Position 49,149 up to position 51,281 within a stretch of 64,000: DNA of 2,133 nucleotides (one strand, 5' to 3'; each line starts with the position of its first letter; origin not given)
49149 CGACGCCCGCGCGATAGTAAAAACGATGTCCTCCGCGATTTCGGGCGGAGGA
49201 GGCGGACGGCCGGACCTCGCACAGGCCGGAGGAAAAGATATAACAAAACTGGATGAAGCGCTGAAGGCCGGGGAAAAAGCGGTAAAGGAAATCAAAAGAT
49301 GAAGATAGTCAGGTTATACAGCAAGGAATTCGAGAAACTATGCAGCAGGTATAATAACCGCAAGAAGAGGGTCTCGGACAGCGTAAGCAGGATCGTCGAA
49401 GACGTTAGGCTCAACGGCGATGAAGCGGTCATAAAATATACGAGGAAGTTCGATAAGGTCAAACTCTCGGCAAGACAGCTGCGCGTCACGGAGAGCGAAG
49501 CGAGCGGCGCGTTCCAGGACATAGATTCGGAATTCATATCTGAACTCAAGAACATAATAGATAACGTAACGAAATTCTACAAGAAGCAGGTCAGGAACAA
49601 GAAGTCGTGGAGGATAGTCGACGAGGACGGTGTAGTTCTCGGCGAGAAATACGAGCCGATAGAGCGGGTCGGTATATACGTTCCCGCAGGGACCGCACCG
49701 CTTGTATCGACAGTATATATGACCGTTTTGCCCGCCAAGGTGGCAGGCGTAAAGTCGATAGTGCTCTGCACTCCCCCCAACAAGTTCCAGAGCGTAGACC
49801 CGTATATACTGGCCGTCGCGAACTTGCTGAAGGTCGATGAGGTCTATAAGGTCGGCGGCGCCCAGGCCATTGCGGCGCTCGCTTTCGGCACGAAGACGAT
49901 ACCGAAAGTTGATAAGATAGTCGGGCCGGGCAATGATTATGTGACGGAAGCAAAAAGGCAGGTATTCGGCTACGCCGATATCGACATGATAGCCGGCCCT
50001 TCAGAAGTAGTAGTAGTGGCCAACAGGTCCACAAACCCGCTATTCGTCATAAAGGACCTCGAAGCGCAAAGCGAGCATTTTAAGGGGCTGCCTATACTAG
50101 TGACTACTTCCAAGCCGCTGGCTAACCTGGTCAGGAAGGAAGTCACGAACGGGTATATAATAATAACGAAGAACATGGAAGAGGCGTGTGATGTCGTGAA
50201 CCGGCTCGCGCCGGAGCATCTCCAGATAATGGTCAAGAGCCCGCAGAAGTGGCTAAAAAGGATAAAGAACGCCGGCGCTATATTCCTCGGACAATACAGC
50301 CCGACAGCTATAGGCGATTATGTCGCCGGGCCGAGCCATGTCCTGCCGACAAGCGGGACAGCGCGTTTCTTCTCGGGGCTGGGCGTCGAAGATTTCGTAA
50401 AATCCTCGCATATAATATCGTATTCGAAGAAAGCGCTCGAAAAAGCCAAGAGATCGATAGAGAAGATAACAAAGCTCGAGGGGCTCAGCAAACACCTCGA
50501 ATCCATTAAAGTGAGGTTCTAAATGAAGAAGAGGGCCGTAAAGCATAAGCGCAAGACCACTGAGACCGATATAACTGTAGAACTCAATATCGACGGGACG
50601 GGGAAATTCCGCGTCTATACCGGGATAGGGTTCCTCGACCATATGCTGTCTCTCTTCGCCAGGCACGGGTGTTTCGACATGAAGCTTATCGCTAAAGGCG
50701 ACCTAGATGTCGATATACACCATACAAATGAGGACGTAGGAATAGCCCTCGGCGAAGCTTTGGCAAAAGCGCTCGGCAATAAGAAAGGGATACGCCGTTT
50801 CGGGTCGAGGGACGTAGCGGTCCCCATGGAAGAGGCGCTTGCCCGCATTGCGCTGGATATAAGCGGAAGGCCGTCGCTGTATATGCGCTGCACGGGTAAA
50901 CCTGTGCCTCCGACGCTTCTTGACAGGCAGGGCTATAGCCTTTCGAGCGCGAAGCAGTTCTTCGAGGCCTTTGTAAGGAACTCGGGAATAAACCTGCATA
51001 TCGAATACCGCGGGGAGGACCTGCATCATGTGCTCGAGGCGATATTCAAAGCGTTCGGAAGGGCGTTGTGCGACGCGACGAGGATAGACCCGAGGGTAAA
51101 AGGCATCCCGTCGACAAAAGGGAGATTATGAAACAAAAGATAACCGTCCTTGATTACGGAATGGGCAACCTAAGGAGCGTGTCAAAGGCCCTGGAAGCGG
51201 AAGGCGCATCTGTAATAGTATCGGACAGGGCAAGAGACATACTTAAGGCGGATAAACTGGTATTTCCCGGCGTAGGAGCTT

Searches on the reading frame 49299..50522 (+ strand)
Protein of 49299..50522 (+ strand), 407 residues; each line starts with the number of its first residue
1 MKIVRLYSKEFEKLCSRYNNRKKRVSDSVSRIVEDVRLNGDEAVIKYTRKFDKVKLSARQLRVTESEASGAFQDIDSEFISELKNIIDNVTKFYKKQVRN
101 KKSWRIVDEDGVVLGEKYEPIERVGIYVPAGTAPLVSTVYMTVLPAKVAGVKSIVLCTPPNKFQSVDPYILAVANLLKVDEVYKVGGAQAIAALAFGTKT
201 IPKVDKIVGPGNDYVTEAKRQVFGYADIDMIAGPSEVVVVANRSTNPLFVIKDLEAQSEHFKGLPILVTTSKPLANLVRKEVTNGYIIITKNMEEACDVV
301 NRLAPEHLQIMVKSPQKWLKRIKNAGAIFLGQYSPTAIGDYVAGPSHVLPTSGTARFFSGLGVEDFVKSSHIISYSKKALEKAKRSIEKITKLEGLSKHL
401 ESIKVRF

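Call 56: search_protein_families(library=pfam, proteins=[window:49299-50522:+], max_evalue=0.00001)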
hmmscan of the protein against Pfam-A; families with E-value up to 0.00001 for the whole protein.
window:49299-50522:+ (407 aa): 1 family
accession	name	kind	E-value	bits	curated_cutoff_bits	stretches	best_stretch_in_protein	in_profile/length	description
PF00815.25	Histidinol_dh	-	1.7e-151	505.4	27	1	17-407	3-411/411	Histidinol dehydrogenase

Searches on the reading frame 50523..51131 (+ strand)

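Call 56: search_protein_families(library=pfam, proteins=[window:50523-51131:+], max_evalue=0.00001)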
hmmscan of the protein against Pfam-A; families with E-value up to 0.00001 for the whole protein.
window:50523-51131:+ (202 aa): 1 family
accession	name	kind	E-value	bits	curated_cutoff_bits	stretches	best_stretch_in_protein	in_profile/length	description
PF00475.24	IGPD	-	5.9e-53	179.3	27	1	33-182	1-144/144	Imidazoleglycerol-phosphate dehydratase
